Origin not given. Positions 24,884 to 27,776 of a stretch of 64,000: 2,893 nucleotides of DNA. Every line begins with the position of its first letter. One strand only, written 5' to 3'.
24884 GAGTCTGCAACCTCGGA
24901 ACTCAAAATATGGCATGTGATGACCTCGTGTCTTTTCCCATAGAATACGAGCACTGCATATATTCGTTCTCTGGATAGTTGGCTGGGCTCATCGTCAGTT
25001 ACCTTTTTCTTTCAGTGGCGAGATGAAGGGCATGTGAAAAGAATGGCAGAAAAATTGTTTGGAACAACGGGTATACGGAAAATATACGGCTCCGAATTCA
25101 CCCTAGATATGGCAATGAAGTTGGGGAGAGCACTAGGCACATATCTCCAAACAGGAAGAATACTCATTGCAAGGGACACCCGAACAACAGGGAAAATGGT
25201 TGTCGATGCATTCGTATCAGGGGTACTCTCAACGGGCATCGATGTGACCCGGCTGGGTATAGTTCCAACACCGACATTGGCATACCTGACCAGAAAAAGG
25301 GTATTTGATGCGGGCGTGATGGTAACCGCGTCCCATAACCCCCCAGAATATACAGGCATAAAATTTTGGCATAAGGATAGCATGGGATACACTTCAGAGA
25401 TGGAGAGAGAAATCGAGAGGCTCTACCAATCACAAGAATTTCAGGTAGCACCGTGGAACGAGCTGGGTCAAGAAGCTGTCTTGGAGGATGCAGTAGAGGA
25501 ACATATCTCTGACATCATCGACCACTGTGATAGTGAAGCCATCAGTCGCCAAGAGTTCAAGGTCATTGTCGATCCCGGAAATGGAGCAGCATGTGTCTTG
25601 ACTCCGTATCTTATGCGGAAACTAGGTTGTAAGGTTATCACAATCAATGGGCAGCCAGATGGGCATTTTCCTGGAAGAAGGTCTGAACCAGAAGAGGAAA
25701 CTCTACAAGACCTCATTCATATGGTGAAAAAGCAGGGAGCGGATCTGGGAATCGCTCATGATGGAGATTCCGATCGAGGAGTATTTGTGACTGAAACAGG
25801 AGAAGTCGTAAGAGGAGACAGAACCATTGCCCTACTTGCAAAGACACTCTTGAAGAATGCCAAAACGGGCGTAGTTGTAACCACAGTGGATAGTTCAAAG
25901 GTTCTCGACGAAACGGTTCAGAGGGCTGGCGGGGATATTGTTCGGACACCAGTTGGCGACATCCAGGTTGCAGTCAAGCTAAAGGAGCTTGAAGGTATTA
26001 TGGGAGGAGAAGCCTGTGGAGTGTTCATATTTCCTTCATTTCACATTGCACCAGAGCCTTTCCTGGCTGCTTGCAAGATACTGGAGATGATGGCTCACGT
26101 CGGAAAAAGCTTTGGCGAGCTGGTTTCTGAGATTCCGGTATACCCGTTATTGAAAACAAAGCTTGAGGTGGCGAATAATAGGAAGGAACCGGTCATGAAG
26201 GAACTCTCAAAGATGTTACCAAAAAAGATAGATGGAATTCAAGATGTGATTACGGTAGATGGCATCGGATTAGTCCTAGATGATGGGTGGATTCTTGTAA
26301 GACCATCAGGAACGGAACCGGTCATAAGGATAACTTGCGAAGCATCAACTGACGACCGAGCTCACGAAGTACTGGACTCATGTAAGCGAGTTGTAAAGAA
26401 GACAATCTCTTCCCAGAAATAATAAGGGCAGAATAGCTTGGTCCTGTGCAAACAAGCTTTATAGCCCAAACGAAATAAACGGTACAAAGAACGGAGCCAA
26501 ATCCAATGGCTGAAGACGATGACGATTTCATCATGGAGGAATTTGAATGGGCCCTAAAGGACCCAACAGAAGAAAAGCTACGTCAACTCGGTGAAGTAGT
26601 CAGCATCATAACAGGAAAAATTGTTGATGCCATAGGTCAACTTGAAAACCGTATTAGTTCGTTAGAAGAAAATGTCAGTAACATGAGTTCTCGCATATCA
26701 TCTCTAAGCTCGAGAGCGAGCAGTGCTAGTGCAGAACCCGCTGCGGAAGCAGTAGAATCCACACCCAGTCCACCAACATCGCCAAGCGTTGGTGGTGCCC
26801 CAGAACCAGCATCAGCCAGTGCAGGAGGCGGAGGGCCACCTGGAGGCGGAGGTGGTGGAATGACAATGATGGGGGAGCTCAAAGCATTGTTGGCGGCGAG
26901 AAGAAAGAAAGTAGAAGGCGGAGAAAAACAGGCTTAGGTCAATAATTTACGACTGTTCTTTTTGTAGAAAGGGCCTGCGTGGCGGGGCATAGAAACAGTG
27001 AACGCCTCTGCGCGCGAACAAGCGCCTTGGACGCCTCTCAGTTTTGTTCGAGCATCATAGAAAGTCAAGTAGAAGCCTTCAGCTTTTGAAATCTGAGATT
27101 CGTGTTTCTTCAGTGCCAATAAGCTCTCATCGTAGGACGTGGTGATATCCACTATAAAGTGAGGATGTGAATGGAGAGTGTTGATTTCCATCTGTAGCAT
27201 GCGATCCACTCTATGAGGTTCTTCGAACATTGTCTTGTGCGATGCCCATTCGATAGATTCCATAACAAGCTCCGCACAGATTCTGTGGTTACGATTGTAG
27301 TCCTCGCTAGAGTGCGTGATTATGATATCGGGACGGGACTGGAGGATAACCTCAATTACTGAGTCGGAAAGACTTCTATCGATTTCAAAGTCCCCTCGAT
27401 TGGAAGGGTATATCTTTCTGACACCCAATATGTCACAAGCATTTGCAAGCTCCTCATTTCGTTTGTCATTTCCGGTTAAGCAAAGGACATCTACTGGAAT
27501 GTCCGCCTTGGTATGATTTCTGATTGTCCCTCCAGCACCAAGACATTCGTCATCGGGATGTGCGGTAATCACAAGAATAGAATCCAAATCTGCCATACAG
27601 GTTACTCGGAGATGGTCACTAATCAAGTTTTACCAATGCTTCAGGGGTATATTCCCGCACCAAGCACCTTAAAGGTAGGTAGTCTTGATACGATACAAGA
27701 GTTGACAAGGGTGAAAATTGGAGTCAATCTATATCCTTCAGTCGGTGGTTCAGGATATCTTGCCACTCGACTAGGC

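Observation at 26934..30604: Divergent bshB-like / bshA-like genes followed by a 572-aa BshC-like gene: candidate bacillithiol-type low-molecular-weight thiol pathway (or GlcN-inositol lipid pathway) in an archaeon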

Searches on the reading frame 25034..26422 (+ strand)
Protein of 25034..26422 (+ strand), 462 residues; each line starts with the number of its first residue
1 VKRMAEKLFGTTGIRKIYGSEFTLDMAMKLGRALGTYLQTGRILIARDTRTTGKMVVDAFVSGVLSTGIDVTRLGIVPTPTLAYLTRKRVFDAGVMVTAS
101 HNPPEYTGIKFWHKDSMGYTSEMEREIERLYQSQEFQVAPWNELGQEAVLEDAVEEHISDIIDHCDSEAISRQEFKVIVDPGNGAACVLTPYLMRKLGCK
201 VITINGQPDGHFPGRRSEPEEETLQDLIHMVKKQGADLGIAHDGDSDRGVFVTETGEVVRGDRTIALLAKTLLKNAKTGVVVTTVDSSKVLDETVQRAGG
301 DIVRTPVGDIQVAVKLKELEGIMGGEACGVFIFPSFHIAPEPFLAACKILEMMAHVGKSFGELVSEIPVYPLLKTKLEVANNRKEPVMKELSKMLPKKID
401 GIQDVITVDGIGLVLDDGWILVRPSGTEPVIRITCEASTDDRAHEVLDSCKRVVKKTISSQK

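Call 3: search_protein_families(library=pfam, proteins=[window:25034-26422:+], max_evalue=0.01)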
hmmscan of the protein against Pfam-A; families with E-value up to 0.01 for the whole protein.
window:25034-26422:+ (462 aa): 4 families
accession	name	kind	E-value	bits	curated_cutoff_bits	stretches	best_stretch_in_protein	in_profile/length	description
PF02878.22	PGM_PMM_I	-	1.3e-41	141.9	22.5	1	7-137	2-137/138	Phosphoglucomutase/phosphomannomutase, alpha/beta/alpha domain I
PF02879.22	PGM_PMM_II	-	1.1e-28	100.2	29.3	1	156-256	2-103/103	Phosphoglucomutase/phosphomannomutase, alpha/beta/alpha domain II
PF02880.22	PGM_PMM_III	-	1.2e-20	74.2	20.7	1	261-367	2-111/115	Phosphoglucomutase/phosphomannomutase, alpha/beta/alpha domain III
PF00408.26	PGM_PMM_IV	-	1.2e-12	48.2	23.1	1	389-448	7-63/68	Phosphoglucomutase/phosphomannomutase, C-terminal domain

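Call 4: search_protein_families(library=ncbifam, proteins=[window:25034-26422:+], max_evalue=0.01)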
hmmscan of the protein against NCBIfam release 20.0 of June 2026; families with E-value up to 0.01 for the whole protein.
window:25034-26422:+ (462 aa): 7 families
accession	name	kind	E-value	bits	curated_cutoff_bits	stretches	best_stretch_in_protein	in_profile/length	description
TIGR03990.1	Arch_GlmM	equivalog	2.5e-162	540.8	439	1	7-453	2-443/444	phosphoglucosamine mutase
TIGR01455.1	glmM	equivalog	2e-89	300.3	447.55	1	9-455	1-441/442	phosphoglucosamine mutase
NF046027.1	PhglucPhmanMutPgmG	equivalog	8.8e-68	229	600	1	13-447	14-443/460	phosphoglucomutase/phosphomannomutase PgmG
NF007088.0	PRK09542.1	equivalog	9.7e-64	216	618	1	6-455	9-454/456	phosphomannomutase/phosphoglucomutase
NF011943.0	PRK15414.1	subfamily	1.3e-43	149.7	801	1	9-442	7-441/456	phosphomannomutase CpsG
TIGR01132.1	pgm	equivalog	1.3e-14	53.6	778.05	2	40-309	78-375/546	phosphoglucomutase (alpha-D-glucose-1,6-bisphosphate-dependent)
NF005737.0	PRK07564.1-1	equivalog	2.1e-11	43.1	378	1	43-308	53-345/543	alpha-D-glucose phosphate-specific phosphoglucomutase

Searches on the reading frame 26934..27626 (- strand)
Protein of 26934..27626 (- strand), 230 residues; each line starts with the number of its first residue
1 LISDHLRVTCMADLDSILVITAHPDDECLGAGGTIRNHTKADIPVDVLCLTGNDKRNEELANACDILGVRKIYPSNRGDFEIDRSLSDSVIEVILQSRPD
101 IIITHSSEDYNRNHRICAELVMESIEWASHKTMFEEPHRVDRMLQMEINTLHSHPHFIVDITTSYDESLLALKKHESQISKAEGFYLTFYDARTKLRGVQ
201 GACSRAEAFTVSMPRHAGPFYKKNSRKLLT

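Call 3: search_protein_families(library=pfam, proteins=[window:26934-27626:-], max_evalue=0.01)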
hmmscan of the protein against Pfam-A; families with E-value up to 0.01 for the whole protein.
window:26934-27626:- (230 aa): 2 families
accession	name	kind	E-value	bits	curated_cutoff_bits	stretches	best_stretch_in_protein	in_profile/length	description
PF02585.22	PIG-L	-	1.8e-21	77.4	28.2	1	18-123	1-127/129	GlcNAc-PI de-N-acetylase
PF13439.12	Glyco_transf_4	-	0.0089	16.5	28.5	0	38-107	15-81/170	Glycosyltransferase Family 4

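Call 4: search_protein_families(library=ncbifam, proteins=[window:26934-27626:-], max_evalue=0.01)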
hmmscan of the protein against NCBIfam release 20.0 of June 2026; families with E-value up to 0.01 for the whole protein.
window:26934-27626:- (230 aa): 4 families
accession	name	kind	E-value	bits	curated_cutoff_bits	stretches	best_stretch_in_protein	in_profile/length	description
TIGR04001.1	thiol_BshB1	equivalog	1.6e-23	83.6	182.5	1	17-210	4-207/226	bacillithiol biosynthesis deacetylase BshB1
TIGR04000.1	thiol_BshB2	equivalog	2.1e-17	63.5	195.25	2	56-180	60-186/217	bacillithiol biosynthesis deacetylase BshB2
TIGR03445.1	mycothiol_MshB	equivalog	1.5e-05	25.1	224.35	1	18-51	1-34/284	N-acetyl-1-D-myo-inositol-2-amino-2-deoxy-alpha-D-glucopyranoside deacetylase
TIGR03446.1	mycothiol_Mca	equivalog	0.0016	18.1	277.15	0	17-55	3-41/283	mycothiol conjugate amidase Mca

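Call 13: search_solved_structures(query=window:26934-27596:-, max_evalue=0.01, show_alignments=2)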
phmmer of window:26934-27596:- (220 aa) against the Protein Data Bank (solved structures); distinct sequences matched with E-value up to 0.01: 8.
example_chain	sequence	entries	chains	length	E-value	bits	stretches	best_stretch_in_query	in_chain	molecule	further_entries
2ixd_A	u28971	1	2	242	3.9e-13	52.7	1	7-173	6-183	LMBE-RELATED PROTEIN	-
6p2t_A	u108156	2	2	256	6.1e-11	45.6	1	7-199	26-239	N-acetyl-alpha-D-glucosaminyl L-malate deacetylase 1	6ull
8bgn_A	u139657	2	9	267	2.8e-10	43.4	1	2-170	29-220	Diacetylchitobiose deacetylase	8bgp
8bgo_A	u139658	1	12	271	3e-10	43.3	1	2-170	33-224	Diacetylchitobiose deacetylase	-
3wl4_A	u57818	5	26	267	5.3e-10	42.5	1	3-170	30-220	Uncharacterized protein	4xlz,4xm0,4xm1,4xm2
3we7_A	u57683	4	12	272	9.7e-08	35.1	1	3-169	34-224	Putative uncharacterized protein PH0499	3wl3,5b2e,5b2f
1uan_A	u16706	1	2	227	3.8e-06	29.9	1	7-170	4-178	hypothetical protein TT1542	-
5cgz_A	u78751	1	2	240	6.2e-05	25.9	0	43-114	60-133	4-oxalmesaconate hydratase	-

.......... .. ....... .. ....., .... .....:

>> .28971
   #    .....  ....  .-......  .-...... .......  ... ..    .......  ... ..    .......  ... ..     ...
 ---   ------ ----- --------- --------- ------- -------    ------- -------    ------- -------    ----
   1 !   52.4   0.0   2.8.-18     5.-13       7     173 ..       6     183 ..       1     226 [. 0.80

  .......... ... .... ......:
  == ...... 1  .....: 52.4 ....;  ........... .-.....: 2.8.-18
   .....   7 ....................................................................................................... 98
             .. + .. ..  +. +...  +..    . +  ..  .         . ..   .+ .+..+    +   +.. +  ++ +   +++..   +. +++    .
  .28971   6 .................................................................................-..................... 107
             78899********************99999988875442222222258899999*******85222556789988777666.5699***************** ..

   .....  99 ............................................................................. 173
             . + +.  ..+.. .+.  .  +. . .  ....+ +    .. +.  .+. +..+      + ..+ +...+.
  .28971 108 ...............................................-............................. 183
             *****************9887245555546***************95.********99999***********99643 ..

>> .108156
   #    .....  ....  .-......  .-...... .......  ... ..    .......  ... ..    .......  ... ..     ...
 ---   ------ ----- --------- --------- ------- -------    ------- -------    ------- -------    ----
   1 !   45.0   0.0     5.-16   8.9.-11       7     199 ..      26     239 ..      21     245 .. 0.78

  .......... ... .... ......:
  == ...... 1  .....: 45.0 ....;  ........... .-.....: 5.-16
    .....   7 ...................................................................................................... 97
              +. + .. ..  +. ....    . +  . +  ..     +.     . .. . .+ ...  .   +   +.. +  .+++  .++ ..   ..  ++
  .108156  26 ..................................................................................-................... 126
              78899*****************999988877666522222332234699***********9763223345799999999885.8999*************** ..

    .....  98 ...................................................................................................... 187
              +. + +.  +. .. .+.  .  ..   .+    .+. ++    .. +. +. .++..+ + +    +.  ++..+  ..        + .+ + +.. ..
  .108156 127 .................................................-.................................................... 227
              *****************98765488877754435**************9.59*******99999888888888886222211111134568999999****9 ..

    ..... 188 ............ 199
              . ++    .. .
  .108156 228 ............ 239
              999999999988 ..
